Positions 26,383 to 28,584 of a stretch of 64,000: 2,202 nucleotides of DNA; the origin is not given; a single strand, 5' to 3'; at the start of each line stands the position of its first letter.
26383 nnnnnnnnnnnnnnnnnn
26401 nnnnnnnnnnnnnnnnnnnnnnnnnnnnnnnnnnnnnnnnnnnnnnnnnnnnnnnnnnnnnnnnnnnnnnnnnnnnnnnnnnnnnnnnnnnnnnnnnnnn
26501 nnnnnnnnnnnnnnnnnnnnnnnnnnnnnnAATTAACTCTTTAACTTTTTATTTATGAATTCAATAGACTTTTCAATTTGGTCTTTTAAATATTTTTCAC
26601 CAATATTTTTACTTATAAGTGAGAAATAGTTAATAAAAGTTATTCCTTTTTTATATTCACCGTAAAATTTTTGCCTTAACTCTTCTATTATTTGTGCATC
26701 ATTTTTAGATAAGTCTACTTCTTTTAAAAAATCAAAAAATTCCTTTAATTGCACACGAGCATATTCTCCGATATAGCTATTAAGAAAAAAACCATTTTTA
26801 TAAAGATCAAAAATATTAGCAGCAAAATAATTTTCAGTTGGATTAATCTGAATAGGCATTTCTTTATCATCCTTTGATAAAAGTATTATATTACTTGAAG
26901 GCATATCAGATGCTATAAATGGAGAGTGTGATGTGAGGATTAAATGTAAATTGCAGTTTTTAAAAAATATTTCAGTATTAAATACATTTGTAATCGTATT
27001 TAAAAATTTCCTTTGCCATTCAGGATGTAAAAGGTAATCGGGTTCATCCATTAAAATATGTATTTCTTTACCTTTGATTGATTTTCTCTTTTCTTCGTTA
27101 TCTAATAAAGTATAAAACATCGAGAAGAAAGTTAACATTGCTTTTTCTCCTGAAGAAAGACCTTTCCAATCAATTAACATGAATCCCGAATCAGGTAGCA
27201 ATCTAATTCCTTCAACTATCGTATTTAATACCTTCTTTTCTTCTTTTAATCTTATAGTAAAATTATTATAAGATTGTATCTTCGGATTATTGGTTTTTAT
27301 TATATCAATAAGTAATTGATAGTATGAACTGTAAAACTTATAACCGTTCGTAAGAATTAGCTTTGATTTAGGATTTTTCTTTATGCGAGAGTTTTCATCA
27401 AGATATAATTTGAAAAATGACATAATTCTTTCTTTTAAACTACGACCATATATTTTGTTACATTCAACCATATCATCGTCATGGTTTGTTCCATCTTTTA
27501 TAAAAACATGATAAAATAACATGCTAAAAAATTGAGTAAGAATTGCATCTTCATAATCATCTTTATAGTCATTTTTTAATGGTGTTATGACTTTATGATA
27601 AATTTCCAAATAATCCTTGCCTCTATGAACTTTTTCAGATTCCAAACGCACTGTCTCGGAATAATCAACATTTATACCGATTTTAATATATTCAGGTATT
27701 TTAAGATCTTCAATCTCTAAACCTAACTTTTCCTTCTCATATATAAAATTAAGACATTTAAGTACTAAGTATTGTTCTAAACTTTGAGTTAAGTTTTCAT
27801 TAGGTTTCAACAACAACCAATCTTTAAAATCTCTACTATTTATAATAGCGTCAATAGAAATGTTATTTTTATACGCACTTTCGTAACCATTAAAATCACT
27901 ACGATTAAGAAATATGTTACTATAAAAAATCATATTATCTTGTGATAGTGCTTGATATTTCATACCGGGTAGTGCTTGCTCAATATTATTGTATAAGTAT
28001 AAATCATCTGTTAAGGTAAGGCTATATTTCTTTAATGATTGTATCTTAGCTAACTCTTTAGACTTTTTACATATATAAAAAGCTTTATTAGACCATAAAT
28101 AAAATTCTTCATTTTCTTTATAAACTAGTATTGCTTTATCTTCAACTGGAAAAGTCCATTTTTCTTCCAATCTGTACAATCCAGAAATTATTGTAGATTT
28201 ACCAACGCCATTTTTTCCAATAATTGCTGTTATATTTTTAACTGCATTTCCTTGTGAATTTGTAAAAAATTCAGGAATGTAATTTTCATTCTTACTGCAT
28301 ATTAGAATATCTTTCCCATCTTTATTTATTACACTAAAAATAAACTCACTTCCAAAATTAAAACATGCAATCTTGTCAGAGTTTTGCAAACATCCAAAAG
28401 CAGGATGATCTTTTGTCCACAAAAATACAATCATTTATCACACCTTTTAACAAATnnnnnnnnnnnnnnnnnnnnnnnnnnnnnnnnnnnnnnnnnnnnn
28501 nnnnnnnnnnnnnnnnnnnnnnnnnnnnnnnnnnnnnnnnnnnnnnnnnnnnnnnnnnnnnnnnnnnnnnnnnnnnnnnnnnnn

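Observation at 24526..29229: Four-gene operon: DUF1883-TIR / ABC ATPase / HNH / SIR2 (Septu-like core bracketed by Thoeris-like NADase domains)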

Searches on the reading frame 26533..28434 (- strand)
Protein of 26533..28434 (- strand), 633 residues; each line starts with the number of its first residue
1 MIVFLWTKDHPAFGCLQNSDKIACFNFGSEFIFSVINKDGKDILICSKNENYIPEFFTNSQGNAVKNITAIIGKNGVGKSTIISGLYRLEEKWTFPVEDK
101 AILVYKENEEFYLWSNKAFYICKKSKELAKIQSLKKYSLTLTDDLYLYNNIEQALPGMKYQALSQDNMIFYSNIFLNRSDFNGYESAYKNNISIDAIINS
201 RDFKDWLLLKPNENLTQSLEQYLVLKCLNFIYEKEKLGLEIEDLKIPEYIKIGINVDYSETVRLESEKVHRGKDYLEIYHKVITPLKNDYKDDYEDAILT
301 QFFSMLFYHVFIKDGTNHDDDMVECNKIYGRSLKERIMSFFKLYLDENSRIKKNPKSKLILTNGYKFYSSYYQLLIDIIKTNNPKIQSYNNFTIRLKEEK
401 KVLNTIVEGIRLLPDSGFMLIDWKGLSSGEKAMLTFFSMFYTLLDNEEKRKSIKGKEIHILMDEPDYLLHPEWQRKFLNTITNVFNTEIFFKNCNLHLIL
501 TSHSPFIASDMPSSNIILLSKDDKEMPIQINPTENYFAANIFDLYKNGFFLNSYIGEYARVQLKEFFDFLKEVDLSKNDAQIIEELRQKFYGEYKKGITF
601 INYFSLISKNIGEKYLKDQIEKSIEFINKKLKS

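Call 3: search_protein_families(library=pfam, proteins=[window:26533-28434:-], max_evalue=0.01)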
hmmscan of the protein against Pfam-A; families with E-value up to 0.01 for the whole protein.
window:26533-28434:- (633 aa): 7 families
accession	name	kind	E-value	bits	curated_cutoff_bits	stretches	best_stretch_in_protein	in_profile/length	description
PF13304.12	AAA_21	-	6.4e-13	49.9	27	2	356-507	140-302/304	AAA domain, putative AbiEii toxin, Type IV TA system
PF13175.12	AAA_15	-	6.7e-10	39.6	32.1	1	66-508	22-374/374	AAA ATPase domain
PF02463.25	SMC_N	-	0.00047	20.1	40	1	60-434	18-145/220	RecF/RecN/SMC N terminal domain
PF00005.33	ABC_tran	-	0.0013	19.8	25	1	67-91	12-36/137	ABC transporter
PF13401.12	AAA_22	-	0.0038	18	27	0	66-109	5-44/130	AAA domain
PF13555.12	AAA_29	-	0.004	17.3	27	1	66-85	22-41/61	P-loop containing region of AAA domain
PF13476.12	AAA_23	-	0.007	17.5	27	1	66-84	19-37/201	AAA domain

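Call 4: search_protein_families(library=padloc, proteins=[window:26533-28434:-], max_evalue=0.01)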
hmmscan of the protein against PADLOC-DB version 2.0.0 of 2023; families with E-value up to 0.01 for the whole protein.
window:26533-28434:- (633 aa): 75 families (the best 25 are shown)
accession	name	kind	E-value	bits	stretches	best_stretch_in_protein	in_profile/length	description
PDLC04735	PDC-M62A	-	1.9e-68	230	1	3-577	4-570/633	-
PDLC04734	PDC-M62A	-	4.5e-64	215.5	1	2-573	3-532/597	-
PDLC04738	PDC-M62A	-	2e-37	127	2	416-580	506-670/746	-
PDLC04737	PDC-M62A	-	5.9e-34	116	1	2-579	3-545/601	-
PDLC04733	PDC-M62A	-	5.8e-23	79.7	1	419-584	382-547/607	-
PDLC02913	ATPase_I-A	-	5.3e-21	73.3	2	314-595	235-491/508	-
PDLC04739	PDC-M62A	-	3.9e-20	70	1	22-570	16-561/618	-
PDLC00271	PtuA1|PtuA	-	6.9e-20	70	1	421-592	242-399/421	AAA ATPase domain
PDLC00299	PtuA1|PtuA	-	2.6e-19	67.6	2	421-595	341-510/535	AAA ATPase domain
PDLC00304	PtuA1|PtuA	-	1.1e-18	65.6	2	460-589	292-413/444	AAA ATPase domain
PDLC00284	PtuA1|PtuA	-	7.1e-18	62.7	1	426-595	360-525/545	AAA ATPase domain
PDLC00279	PtuA1|PtuA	-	4.2e-16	57.1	1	426-539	235-342/416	AAA ATPase domain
PDLC00265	PtuA1|PtuA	-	5.4e-16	56.8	2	330-572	221-438/479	AAA ATPase domain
PDLC00301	PtuA1|PtuA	-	9.8e-16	55.7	1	418-561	242-379/429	AAA ATPase domain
PDLC00293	PtuA1|PtuA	-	1.2e-15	55.5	1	421-590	311-469/527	AAA ATPase domain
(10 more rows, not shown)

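Call 11: search_protein_families(library=ncbifam, proteins=[window:26533-28434:-], max_evalue=0.1)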
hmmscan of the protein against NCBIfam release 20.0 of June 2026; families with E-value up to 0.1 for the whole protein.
window:26533-28434:- (633 aa): 12 families
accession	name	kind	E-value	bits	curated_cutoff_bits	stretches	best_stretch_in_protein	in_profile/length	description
TIGR04435.1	restrict_AAA_1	hypoth_equivalog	1.5e-18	66.9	300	1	419-589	391-549/568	restriction system-associated AAA family ATPase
NF041760.1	PtuA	equivalog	6.5e-14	51.7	500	2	421-590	340-504/524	retron Ec78 anti-phage system effector ATPase PtuA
NF010068.0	PRK13548.1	equivalog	0.00063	18.9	261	1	67-86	32-51/261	heme ABC transporter ATP-binding protein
TIGR00972.1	3a0107s01c2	equivalog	0.00089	18.7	343.2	1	66-93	27-54/248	phosphate ABC transporter ATP-binding protein PstB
NF008409.0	PRK11231.1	equivalog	0.013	14.8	375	1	66-92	28-54/255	Fe(3+) dicitrate ABC transporter ATP-binding protein FecE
TIGR02315.1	ABC_phnC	equivalog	0.017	14.6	266.1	0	67-93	29-55/243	phosphonate ABC transporter ATP-binding protein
TIGR00611.2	recf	equivalog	0.017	14.3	172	1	66-113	21-68/339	DNA replication/repair protein RecF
NF010851.0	PRK14258.1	subfamily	0.018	14.5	425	1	66-91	33-58/261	phosphate ABC transporter ATP-binding protein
NF040873.1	AztA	equivalog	0.025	14.1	220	1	66-86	18-38/191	zinc ABC transporter ATP-binding protein AztA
TIGR04521.1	ECF_ATPase_2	equivalog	0.032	13.3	330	0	67-89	32-54/279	energy-coupling factor transporter ATPase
NF010067.0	PRK13547.1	equivalog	0.034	13.4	374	0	67-85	28-46/272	heme ABC transporter ATP-binding protein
TIGR03410.1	urea_trans_UrtE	equivalog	0.037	13.5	285.8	1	66-89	26-49/230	urea ABC transporter ATP-binding subunit UrtE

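Call 23: find_homologous_proteins(query=window:26533-28434:-, max_evalue=0.001)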
Query window:26533-28434:- (633 aa): 344 proteins with E <= 0.001 among 8000 candidates; the best 120 are listed.
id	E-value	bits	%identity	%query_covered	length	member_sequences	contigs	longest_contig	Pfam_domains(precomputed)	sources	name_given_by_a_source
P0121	3.3e-32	130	27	85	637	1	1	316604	PF13175.13,PF13304.13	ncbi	ncbi:AAA family ATPase [Paenibacillus sp. TH7-28]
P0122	3.3e-32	130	37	31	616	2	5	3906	PF13175.13,PF13304.13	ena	-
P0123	3.4e-32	130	28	85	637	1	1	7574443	PF13175.13,PF13304.13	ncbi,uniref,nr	ncbi:hypothetical protein EHV15_31640 [Paenibacillus oralis]|uniref:ATPase AAA-type core domain-cont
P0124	6.1e-32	129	30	90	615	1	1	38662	PF13175.13,PF13304.13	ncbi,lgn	ncbi:hypothetical protein D3C87_513640 [compost metagenome]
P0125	7.3e-32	129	37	28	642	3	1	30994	PF13175.13,PF13304.13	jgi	-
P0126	8.7e-32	129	28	85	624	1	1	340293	PF13175.13,PF13304.13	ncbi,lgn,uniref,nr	ncbi:hypothetical protein CXK86_20270 [Paenibacillus sp. BGI2013]|uniref:AAA family ATPase n=1 Tax=P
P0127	3.6e-31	126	35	32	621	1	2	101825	PF13175.13,PF13304.13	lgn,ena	-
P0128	5.5e-31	126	39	27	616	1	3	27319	PF13175.13,PF13401.13,PF13304.13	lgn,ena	-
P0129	8.4e-31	125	38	25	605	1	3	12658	PF00005.34,PF13304.13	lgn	-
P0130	2.1e-30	124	30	86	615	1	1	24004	PF13175.13,PF13304.13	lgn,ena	-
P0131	2.2e-29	121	36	32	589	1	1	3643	PF13175.13,PF02463.26,PF13304.13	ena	-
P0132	3.3e-29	120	37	24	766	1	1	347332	PF13401.13,PF13304.13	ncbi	ncbi:hypothetical protein C1N61_30440 (plasmid) [Priestia aryabhattai]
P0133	4.6e-29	120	38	28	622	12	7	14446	PF13175.13,PF13304.13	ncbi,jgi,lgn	jgi:hypothetical protein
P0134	5.8e-29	119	37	33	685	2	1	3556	PF13175.13,PF13304.13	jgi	jgi:hypothetical protein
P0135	7.3e-29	119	25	97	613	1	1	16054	PF13175.13,PF13304.13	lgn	-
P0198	1.1e-22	98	27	90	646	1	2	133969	PF13175.13,PF13476.13,PF13304.13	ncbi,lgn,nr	ncbi:MAG: AAA family ATPase [Bacteroidales bacterium]|nr:AAA family ATPase [Bacteroidales bacterium]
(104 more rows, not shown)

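Call 26: find_encoding_contigs(protein=P0124, flank=6000, max_places=3)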
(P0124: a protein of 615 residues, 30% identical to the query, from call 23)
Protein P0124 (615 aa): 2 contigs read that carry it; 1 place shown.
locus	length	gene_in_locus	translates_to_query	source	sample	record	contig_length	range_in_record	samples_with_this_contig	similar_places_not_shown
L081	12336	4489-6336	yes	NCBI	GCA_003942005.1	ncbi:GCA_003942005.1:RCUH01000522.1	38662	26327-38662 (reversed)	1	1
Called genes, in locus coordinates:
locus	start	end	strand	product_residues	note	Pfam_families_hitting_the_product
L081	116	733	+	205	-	PF00239:Resolvase, PF13936:HTH_38 (weak)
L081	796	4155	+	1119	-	PF13091:PLDc_2 (faint), PF00270:DEAD (faint), PF04851:ResIII (faint), PF00176:SNF2-rel_dom, PF00271:Helicase_C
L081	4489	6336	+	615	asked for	PF13175:AAA_15, PF13304:AAA_21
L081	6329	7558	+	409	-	-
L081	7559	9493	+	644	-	PF00004:AAA (faint), PF07728:AAA_5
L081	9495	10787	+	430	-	PF10117:McrBC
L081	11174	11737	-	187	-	-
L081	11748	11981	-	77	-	-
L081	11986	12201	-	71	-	-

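Call 27: find_encoding_contigs(protein=P0135, flank=6000, max_places=3)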
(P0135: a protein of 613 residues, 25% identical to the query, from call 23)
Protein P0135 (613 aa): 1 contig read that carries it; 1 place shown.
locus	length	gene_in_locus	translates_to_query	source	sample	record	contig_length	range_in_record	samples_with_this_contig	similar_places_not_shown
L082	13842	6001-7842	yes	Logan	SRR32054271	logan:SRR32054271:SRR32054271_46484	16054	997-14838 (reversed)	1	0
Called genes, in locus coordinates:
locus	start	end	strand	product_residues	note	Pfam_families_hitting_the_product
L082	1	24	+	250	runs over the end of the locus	PF00348:polyprenyl_synt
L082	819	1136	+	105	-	-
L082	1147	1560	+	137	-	PF27806:HxsD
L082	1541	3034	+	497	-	PF04055:Radical_SAM, PF13353:Fer4_12 (weak)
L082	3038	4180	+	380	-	PF04055:Radical_SAM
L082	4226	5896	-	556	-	-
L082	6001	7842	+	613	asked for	PF13175:AAA_15, PF13304:AAA_21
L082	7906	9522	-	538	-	-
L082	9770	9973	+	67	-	-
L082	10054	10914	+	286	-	PF01936:NYN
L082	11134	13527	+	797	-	PF13175:AAA_15, PF13304:AAA_21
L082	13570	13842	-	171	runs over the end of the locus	-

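Call 38: find_related_loci(query=A2, collection=metagenome_contigs, flank=8000)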
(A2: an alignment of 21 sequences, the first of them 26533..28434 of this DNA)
Query A2 (633 aa) in metagenome_contigs; peptide patterns used: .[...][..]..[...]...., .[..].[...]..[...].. (x = any residue, [..] = any of these).
600 stretches matched a pattern (row limit reached: there are more); 29 encode a relative of the query (tblastn E <= 1e-3); 29 distinct loci.
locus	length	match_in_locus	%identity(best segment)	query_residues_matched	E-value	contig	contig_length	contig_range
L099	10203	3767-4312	32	392-565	8e-23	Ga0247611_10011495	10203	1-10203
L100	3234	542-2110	36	25-582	2e-22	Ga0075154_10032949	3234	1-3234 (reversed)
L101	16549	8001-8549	35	421-622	3e-22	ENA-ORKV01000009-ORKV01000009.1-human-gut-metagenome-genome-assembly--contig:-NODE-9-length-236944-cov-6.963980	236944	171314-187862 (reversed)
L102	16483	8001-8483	31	421-578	7e-21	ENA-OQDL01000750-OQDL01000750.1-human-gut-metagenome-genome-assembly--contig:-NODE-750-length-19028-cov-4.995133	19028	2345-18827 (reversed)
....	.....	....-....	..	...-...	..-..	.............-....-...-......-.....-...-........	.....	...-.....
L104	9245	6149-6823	26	356-575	9e-19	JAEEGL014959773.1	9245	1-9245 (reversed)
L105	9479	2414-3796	32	2-574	2e-18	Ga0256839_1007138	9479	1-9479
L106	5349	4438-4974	31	421-625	2e-18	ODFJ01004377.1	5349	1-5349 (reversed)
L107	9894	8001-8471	34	421-571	4e-18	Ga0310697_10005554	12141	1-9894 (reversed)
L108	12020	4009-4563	29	420-620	6e-18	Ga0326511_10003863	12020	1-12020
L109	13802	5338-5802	35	422-559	1e-17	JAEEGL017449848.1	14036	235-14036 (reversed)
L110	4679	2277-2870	29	421-627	4e-16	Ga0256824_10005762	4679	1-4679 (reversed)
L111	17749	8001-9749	28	1-622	9e-18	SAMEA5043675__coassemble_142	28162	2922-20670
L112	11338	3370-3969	29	421-597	1e-14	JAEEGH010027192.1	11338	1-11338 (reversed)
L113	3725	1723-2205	31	426-579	1e-14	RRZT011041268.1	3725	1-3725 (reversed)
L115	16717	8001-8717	28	354-571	9e-13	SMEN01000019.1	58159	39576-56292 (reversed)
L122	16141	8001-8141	41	454-504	5e-6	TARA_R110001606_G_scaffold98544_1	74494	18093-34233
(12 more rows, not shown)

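Call 44: search_protein_families(library=pfam, proteins=[L099:1307-2593:+, L101:4666-6405:+, L102:5827-6537:+, L104:4273-5007:+, L106:70-2214:+, L107:5529-6398:+, L108:87-2204:+, L110:60-617:+, L112:314-1750:+, L115:4488-6035:+], max_evalue=0.001)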
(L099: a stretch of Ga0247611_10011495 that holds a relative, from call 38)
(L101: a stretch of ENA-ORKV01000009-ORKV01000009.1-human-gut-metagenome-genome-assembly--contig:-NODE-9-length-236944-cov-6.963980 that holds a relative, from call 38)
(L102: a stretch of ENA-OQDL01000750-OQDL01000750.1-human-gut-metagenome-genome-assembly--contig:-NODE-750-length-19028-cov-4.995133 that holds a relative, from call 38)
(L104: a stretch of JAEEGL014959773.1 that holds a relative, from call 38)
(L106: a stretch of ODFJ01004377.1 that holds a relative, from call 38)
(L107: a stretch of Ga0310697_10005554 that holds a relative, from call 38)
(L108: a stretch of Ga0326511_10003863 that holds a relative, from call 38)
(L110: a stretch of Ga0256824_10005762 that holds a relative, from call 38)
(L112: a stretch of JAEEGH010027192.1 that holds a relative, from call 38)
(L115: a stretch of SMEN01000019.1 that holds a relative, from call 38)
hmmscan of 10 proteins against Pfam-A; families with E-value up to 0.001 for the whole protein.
L099:1307-2593:+ (428 aa): 1 family
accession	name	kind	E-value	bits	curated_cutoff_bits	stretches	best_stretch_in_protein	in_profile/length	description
PF01420.25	Methylase_S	-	1.3e-26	94.2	22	1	234-406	3-162/168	Type I restriction modification DNA specificity domain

L101:4666-6405:+ (579 aa): 3 families
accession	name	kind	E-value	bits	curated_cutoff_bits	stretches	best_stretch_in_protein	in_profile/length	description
PF01507.26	PAPS_reduct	-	8.1e-33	114.3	22.5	1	170-348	2-174/175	Phosphoadenosine phosphosulfate reductase domain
PF12838.12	Fer4_7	-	6.7e-06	26.9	27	1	508-558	2-46/52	4Fe-4S dicluster domain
PF13187.11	Fer4_9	-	6.4e-05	23.3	27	1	507-558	1-45/52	4Fe-4S dicluster domain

L102:5827-6537:+ (236 aa): 1 family
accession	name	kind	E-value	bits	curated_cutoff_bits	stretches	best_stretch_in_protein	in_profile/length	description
PF19567.5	CpsB_CapC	-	1.1e-35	123.6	27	1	20-211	2-198/234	Capsular polysaccharide synthesis, CpsB/CapC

L104:4273-5007:+ (244 aa): 0 families

L106:70-2214:+ (714 aa): 2 families
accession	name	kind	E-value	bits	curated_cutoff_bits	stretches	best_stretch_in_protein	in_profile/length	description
PF07693.20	KAP_NTPase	-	4.9e-52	177.4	20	1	41-323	1-287/293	KAP family P-loop domain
PF13401.12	AAA_22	-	1e-08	36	27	1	65-229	10-117/130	AAA domain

L107:5529-6398:+ (289 aa): 0 families

L108:87-2204:+ (705 aa): 2 families
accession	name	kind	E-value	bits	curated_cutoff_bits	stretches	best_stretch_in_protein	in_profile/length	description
PF07693.20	KAP_NTPase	-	5.9e-32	111.5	20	1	51-310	4-287/293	KAP family P-loop domain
PF13401.12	AAA_22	-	0.00024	21.9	27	1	73-212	10-117/130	AAA domain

L110:60-617:+ (185 aa): 3 families
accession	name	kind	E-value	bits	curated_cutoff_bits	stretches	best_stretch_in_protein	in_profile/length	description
PF13749.12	HATPase_c_4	-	3.5e-23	81.9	26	1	20-106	1-89/89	Putative ATP-dependent DNA helicase recG C-terminal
PF12802.13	MarR_2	-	9.4e-06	26.1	27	1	134-175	10-52/61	MarR family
PF06163.17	DUF977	-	0.00089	19.8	22.1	0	131-178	14-61/134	Bacterial protein of unknown function (DUF977)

L112:314-1750:+ (478 aa): 2 families
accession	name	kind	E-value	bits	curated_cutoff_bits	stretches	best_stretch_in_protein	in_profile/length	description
PF08357.16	SEFIR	-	3.2e-16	60.4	23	1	8-127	2-117/150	SEFIR domain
PF13676.11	TIR_2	-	1.3e-15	58.4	28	1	9-147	1-122/122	TIR domain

L115:4488-6035:+ (515 aa): 6 families
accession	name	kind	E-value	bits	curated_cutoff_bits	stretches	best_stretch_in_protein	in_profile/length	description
PF13175.12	AAA_15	-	1.8e-83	281.7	32.1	1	1-382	1-374/374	AAA ATPase domain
PF13304.12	AAA_21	-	7.3e-16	59.5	27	1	25-382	1-303/304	AAA domain, putative AbiEii toxin, Type IV TA system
PF13476.12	AAA_23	-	4.7e-06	27.8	27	1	5-239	1-171/201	AAA domain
PF11398.14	DUF2813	-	1.2e-05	25.4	21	1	1-83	1-82/372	Protein of unknown function (DUF2813)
PF02463.25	SMC_N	-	0.00012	22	40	1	3-385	2-205/220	RecF/RecN/SMC N terminal domain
PF13555.12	AAA_29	-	0.00056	20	27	0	3-44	1-43/61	P-loop containing region of AAA domain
